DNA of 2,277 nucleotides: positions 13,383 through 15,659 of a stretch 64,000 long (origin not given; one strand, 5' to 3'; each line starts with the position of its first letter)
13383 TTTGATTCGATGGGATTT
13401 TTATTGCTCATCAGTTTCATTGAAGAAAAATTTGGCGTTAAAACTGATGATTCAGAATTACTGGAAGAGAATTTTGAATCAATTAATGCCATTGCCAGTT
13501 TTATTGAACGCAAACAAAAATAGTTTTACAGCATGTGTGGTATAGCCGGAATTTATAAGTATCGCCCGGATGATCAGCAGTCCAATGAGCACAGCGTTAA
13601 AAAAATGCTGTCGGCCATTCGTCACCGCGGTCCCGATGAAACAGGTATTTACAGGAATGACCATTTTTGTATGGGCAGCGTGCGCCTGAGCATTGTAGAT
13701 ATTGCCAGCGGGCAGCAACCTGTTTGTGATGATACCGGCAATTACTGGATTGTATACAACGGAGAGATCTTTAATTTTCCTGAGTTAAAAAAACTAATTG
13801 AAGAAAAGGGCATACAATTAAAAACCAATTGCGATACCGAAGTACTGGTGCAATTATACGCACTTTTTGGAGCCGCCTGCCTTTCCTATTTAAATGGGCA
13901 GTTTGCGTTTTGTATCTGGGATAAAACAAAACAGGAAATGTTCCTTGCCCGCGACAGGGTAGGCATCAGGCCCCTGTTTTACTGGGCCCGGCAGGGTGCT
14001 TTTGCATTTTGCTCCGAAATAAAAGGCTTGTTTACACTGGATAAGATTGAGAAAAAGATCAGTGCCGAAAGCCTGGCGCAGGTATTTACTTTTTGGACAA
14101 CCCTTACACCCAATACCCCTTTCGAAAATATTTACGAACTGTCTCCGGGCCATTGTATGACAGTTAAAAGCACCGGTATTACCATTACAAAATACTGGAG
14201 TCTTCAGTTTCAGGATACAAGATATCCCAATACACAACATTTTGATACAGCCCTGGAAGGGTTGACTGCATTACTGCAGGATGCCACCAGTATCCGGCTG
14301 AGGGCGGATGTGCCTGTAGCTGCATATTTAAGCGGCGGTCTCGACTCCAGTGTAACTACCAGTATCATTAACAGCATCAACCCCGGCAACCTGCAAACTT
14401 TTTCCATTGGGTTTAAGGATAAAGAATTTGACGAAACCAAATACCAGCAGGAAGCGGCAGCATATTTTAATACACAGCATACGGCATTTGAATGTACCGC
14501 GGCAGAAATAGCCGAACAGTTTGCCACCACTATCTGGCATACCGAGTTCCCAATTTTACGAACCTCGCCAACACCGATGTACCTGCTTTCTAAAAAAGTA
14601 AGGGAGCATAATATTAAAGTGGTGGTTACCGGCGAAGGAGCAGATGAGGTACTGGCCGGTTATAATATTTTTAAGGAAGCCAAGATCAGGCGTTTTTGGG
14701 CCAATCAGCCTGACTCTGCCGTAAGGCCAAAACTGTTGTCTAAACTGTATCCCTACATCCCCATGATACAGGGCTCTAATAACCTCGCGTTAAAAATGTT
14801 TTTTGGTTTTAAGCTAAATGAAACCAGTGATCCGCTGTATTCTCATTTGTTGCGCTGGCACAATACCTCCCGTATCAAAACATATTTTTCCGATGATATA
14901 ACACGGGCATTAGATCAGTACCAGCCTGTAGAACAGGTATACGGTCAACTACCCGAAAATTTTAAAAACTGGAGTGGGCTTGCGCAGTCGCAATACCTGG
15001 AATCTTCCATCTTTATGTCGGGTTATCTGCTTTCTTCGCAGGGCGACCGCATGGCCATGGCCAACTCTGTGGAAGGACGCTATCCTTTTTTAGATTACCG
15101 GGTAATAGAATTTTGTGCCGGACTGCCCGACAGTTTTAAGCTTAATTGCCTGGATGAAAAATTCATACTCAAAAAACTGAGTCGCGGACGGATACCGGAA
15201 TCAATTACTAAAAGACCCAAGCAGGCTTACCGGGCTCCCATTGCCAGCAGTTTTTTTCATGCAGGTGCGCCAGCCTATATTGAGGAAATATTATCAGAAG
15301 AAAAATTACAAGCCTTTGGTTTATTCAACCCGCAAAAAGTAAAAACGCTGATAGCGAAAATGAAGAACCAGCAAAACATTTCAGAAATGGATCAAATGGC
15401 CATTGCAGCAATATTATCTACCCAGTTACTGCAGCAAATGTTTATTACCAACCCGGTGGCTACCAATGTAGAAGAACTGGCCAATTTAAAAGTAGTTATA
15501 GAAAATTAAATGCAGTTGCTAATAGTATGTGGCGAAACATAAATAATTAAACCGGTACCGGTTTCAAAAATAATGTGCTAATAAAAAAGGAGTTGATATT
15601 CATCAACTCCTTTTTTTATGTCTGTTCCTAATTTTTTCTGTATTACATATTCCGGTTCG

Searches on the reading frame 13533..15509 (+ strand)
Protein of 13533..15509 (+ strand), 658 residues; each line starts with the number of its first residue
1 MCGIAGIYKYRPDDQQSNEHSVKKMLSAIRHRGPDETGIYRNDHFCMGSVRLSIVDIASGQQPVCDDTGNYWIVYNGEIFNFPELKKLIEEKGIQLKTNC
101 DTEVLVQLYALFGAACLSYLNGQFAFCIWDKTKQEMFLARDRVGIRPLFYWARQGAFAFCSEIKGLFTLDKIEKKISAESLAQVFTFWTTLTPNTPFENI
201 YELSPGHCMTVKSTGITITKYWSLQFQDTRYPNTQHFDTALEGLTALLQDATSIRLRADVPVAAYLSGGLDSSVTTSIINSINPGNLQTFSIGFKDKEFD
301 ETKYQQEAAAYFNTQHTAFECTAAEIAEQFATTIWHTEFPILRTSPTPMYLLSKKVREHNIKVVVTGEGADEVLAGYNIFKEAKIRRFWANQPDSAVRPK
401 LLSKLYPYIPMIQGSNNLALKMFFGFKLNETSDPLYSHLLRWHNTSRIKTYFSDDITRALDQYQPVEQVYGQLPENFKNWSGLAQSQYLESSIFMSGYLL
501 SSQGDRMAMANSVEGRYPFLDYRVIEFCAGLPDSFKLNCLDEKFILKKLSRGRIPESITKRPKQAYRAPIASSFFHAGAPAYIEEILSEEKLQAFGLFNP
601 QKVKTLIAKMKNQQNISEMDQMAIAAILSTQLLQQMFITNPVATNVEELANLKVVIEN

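Call 11: search_protein_families(library=pfam, proteins=[window:13533-15509:+], max_evalue=0.001)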
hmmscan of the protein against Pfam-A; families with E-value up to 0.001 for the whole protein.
window:13533-15509:+ (658 aa): 4 families
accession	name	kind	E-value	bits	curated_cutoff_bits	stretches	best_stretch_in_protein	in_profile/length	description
PF00733.27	Asn_synthase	-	6.9e-89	299.4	21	1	244-619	2-345/354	Asparagine synthase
PF13537.11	GATase_7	-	3.7e-41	140.4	25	1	50-166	2-121/123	Glutamine amidotransferase domain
PF13522.11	GATase_6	-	5.7e-36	123.9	27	1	34-162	1-130/130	Glutamine amidotransferase domain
PF12481.13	DUF3700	-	0.00044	20.2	27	1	116-151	125-160/228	Aluminium induced protein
